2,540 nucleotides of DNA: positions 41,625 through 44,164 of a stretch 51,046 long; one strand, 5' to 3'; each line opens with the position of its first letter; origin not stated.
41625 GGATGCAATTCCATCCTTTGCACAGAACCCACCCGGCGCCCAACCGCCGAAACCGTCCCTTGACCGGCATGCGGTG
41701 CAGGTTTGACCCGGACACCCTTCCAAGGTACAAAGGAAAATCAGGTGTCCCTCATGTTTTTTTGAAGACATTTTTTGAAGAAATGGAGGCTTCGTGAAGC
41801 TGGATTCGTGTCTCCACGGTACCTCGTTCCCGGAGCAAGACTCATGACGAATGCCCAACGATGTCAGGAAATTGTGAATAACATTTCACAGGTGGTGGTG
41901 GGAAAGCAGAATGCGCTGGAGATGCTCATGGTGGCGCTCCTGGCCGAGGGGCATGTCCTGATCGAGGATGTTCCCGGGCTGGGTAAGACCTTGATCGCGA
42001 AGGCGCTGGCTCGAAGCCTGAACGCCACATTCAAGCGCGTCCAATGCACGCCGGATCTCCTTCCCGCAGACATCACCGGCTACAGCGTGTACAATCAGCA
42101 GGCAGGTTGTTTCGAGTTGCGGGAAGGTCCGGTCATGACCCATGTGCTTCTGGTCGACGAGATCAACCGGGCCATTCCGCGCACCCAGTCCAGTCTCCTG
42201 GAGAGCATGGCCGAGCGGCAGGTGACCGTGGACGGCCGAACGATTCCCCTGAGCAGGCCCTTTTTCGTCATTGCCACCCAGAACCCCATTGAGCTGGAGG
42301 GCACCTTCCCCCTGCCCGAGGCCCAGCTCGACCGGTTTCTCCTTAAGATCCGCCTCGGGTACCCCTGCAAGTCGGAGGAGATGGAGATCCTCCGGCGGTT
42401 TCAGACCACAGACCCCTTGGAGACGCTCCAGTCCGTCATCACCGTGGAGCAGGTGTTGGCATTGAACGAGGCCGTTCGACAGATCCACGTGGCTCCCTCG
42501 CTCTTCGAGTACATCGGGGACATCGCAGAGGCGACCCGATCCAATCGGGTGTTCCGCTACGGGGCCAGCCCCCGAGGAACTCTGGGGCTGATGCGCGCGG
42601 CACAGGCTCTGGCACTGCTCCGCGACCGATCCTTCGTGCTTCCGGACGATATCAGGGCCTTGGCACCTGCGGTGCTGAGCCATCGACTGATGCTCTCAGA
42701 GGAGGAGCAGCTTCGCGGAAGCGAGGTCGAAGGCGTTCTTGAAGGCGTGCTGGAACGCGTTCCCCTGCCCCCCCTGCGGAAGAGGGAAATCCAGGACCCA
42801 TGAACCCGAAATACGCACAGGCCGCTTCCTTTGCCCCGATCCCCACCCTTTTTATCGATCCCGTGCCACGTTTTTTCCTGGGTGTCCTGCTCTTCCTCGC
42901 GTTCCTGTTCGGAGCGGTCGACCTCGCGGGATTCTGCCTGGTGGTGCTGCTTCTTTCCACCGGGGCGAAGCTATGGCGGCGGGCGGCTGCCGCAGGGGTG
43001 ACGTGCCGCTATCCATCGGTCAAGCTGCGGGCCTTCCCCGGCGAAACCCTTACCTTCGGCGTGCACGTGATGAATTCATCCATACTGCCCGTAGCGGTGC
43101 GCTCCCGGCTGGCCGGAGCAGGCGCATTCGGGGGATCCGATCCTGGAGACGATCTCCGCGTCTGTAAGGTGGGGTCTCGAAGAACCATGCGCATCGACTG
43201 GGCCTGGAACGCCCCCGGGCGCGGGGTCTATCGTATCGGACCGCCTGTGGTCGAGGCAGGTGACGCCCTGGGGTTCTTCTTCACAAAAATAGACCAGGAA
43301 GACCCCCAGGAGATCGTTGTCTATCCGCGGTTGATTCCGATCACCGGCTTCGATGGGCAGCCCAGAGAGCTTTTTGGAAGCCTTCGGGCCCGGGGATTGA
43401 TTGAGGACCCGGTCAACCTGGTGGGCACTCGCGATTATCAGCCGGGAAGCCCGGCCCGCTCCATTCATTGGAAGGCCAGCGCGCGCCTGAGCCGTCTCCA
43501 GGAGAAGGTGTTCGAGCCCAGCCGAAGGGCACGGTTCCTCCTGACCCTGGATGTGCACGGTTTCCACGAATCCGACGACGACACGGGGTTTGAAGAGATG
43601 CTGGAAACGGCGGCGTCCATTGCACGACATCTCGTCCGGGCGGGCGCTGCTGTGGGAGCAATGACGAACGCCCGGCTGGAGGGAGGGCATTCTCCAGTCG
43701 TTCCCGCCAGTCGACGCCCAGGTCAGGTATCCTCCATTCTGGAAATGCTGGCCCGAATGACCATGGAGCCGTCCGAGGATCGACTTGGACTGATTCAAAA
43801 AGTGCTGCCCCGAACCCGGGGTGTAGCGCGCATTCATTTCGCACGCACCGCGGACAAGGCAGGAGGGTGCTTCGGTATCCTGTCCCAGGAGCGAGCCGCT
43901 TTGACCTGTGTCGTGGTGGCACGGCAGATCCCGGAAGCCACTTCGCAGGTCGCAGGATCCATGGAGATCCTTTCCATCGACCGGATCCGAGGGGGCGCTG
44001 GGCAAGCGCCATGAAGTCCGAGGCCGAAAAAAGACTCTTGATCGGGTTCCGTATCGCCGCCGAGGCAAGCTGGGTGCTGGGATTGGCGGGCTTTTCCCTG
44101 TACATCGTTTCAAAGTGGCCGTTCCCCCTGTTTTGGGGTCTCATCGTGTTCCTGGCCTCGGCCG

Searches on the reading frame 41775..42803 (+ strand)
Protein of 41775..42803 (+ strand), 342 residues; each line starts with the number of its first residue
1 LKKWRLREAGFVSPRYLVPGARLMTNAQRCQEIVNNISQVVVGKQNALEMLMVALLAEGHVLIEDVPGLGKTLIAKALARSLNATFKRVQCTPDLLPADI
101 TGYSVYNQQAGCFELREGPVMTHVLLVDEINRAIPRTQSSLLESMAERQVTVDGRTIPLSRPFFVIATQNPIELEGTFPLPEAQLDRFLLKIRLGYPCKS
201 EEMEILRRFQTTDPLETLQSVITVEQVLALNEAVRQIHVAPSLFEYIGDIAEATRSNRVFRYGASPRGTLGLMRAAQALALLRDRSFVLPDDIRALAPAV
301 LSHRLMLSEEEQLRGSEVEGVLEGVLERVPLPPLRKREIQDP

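Call 35: search_protein_families(library=pfam, proteins=[window:41775-42803:+], max_evalue=0.00001)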
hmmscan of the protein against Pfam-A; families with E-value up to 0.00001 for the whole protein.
window:41775-42803:+ (342 aa): 5 families
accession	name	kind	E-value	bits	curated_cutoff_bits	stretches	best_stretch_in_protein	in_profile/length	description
PF07726.17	AAA_3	-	7.8e-62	207.4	27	1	60-190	1-131/131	ATPase family associated with various cellular activities (AAA)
PF17863.7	AAA_lid_2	-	2.1e-21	75.9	22.7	1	252-315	1-64/74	AAA lid domain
PF07728.20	AAA_5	-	1e-13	51.9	22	1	61-188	2-139/139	AAA domain (dynein-related subfamily)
PF00004.35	AAA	-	2.7e-09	38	21.2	1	66-174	6-114/131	ATPase family associated with various cellular activities (AAA)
PF20030.5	bpMoxR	-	5.6e-09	35.8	27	1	29-208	2-180/205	MoxR domain in the MoxR-vWA-beta-propeller ternary systems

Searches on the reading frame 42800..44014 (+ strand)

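Call 35: search_protein_families(library=pfam, proteins=[window:42800-44014:+], max_evalue=0.00001)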
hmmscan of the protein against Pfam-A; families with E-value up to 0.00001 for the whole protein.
window:42800-44014:+ (404 aa): 1 family
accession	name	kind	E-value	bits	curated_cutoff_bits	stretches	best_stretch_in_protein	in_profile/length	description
PF01882.25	DUF58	-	3.9e-10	39.7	23.4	1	210-327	2-116/216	Protein of unknown function DUF58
